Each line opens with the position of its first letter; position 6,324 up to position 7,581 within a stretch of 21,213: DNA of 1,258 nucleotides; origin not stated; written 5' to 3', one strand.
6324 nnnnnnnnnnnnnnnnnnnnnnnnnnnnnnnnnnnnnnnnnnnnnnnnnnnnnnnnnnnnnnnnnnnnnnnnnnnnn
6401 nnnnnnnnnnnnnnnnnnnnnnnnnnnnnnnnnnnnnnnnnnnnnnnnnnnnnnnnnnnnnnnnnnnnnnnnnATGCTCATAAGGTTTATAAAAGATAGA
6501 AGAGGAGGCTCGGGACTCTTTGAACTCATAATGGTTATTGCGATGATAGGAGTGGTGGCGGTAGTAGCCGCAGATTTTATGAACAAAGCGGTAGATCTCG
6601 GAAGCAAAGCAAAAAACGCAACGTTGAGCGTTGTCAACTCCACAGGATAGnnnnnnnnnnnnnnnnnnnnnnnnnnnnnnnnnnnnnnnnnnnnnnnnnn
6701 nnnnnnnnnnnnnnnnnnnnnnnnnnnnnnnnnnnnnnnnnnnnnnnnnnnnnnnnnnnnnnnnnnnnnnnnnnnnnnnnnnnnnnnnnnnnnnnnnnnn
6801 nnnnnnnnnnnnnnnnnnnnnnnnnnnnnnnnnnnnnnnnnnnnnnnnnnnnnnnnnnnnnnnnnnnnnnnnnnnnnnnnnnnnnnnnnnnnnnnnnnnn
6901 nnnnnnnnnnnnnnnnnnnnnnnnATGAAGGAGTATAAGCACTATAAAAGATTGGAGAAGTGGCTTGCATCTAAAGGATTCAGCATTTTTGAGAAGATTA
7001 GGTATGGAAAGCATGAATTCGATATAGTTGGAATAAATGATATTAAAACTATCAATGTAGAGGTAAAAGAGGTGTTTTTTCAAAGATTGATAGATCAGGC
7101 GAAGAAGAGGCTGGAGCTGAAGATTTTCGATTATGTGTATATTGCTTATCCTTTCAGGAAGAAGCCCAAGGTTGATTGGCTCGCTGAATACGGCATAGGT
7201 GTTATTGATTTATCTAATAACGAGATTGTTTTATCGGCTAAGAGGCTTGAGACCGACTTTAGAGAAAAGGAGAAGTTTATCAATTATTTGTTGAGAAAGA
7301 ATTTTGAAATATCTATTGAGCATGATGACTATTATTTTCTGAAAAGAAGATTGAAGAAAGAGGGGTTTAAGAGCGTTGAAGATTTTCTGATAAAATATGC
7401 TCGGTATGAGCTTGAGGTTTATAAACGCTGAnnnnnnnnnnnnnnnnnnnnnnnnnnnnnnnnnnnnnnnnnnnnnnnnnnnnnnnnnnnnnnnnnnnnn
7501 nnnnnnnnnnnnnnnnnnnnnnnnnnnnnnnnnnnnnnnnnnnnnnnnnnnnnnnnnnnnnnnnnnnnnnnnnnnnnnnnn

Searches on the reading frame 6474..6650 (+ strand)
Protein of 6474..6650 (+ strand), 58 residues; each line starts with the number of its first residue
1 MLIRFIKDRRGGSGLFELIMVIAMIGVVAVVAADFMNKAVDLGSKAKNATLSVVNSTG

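Call 60: search_protein_families(library=pfam, proteins=[window:6474-6650:+], max_evalue=0.05)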
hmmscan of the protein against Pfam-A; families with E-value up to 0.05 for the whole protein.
window:6474-6650:+ (58 aa): 2 families
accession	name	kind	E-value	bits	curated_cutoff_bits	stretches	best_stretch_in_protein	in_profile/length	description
PF01917.21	Arch_flagellin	-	0.0088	16.8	29.5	1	11-49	1-39/162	Archaebacterial flagellin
PF05279.16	Asp-B-Hydro_N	-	0.016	15.6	23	1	11-35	8-32/66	Aspartyl beta-hydroxylase N-terminal region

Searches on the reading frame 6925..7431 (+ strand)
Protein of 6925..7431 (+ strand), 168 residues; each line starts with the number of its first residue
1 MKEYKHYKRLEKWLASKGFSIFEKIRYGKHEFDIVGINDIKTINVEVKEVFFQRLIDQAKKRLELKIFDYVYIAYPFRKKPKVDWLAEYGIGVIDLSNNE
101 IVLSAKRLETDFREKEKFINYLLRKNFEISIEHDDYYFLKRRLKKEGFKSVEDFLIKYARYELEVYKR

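Call 20: search_protein_families(library=pfam, proteins=[window:6925-7431:+], max_evalue=0.01)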
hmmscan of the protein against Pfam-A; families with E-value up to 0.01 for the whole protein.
window:6925-7431:+ (168 aa): 1 family
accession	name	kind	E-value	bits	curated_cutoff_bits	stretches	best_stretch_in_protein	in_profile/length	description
PF21981.2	RecX_HTH3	-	0.0062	17.1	26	0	107-128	20-40/48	RecX, third three-helix domain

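Call 83: search_protein_families(library=phrogs, proteins=[window:6925-7431:+], max_evalue=0.001)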
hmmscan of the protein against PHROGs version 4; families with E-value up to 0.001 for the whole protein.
window:6925-7431:+ (168 aa): 1 family
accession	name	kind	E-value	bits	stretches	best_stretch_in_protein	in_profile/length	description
phrog_12193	-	unknown function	1.1e-08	35.7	1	1-102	1-108/229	-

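Call 85: search_solved_structures(query=window:6925-7431:+, max_evalue=1)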
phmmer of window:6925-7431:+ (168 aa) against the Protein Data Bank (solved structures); distinct sequences matched with E-value up to 1: 1.
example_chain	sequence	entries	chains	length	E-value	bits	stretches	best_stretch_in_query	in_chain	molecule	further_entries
7p12_A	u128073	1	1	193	0.007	19.7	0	110-157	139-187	DeNovoTIM13-SB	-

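Call 87: search_protein_families(library=ncbifam, proteins=[window:6925-7431:+], max_evalue=0.01)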
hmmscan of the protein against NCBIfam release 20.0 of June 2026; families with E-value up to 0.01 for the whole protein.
window:6925-7431:+ (168 aa): 1 family
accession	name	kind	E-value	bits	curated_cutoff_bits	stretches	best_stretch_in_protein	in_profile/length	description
NF033832.1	sce7726_fam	subfamily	0.0011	18.9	70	1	15-127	20-136/184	sce7726 family protein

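Call 88: predict_structure(protein=window:6925-7431:+)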
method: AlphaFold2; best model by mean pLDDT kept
length: 168 residues; sequences in the alignment: 1
mean_pLDDT: 47.2   pTM: 0.39
mean pLDDT of the five models: 47.2, 40.7, 40.5, 40.3, 39.5
residues with pLDDT >= 90: 0; 70-90: 1; 50-70: 67; < 50: 100
segments of 3 or more residues with pLDDT < 50: 1-6, 8-11, 17-48, 62-98, 104-110, 136-138, 165-168
pLDDT, mean of each block of 10 residues (from residue 1): 40 48 39 41 44 54 39 36 30 46 46 58 61 49 65 60 46
secondary structure, 60 per line:
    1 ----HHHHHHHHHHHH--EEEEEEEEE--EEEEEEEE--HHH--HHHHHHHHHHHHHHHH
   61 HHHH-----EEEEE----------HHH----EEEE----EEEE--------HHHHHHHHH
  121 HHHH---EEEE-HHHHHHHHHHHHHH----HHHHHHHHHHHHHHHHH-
elements in order: H5-16 E19-27 E30-37 H45-64 E70-74 E92-95 E100-103 H112-124 E128-131 H133-146 H151-167
